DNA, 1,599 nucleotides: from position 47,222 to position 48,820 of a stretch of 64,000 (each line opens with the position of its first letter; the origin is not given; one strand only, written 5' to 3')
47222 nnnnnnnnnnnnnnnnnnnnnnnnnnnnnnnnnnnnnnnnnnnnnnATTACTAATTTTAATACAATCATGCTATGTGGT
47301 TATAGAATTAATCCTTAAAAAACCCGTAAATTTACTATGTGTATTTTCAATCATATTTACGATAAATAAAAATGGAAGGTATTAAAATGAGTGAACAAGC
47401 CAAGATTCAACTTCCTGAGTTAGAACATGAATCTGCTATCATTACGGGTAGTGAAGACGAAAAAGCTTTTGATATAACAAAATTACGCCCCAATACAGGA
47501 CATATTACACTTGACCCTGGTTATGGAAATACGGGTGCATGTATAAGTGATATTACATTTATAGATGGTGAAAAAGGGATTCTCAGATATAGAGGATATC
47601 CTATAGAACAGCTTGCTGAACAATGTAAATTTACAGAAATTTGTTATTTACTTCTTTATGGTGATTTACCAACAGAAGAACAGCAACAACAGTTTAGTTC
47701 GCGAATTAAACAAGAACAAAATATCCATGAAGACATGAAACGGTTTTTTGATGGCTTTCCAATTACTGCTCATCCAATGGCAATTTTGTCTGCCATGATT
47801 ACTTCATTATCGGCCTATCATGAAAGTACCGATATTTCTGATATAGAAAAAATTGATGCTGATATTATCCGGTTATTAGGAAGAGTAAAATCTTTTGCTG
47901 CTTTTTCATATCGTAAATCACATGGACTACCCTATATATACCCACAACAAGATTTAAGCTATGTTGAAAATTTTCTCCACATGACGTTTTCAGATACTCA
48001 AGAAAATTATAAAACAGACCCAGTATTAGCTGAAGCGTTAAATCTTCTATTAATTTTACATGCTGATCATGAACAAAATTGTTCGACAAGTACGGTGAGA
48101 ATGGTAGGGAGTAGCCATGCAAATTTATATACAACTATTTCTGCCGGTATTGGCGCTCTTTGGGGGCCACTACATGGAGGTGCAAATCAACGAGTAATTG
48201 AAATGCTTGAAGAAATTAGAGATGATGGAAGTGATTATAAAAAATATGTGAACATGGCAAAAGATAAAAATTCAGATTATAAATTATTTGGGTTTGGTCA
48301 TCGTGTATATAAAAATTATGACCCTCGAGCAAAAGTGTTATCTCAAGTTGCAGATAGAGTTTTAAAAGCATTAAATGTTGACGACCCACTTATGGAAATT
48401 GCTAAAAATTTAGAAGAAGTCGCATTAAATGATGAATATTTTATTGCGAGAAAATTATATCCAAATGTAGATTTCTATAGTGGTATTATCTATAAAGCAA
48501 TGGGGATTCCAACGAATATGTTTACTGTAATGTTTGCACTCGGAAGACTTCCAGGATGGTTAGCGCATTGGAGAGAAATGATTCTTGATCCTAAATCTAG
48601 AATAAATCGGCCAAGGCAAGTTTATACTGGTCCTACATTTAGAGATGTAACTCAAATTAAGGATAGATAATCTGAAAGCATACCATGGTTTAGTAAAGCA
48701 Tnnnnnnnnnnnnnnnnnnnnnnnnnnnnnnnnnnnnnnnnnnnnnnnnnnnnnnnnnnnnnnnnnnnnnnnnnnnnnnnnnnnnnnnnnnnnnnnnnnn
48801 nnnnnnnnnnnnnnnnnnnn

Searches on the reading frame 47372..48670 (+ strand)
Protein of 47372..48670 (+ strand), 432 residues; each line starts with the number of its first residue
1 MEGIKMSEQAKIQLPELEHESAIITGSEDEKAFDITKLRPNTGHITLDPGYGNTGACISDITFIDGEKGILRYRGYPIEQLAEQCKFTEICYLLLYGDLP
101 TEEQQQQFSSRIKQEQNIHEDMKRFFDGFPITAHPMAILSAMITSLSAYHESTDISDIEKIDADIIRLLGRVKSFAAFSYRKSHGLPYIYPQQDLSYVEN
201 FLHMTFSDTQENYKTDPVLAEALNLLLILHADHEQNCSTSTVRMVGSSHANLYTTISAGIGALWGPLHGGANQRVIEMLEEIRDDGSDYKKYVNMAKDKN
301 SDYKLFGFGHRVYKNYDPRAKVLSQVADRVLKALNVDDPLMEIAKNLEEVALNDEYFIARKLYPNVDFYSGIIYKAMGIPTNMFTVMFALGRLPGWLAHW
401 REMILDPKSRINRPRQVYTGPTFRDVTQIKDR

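Call 50: search_protein_families(library=pfam, proteins=[window:47372-48670:+], max_evalue=0.00001)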
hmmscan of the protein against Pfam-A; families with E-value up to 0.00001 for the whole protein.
window:47372-48670:+ (432 aa): 1 family
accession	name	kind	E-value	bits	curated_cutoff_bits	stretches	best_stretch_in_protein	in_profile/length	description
PF00285.26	Citrate_synt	-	2.7e-138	461.3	27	1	50-415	1-357/357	Citrate synthase, C-terminal domain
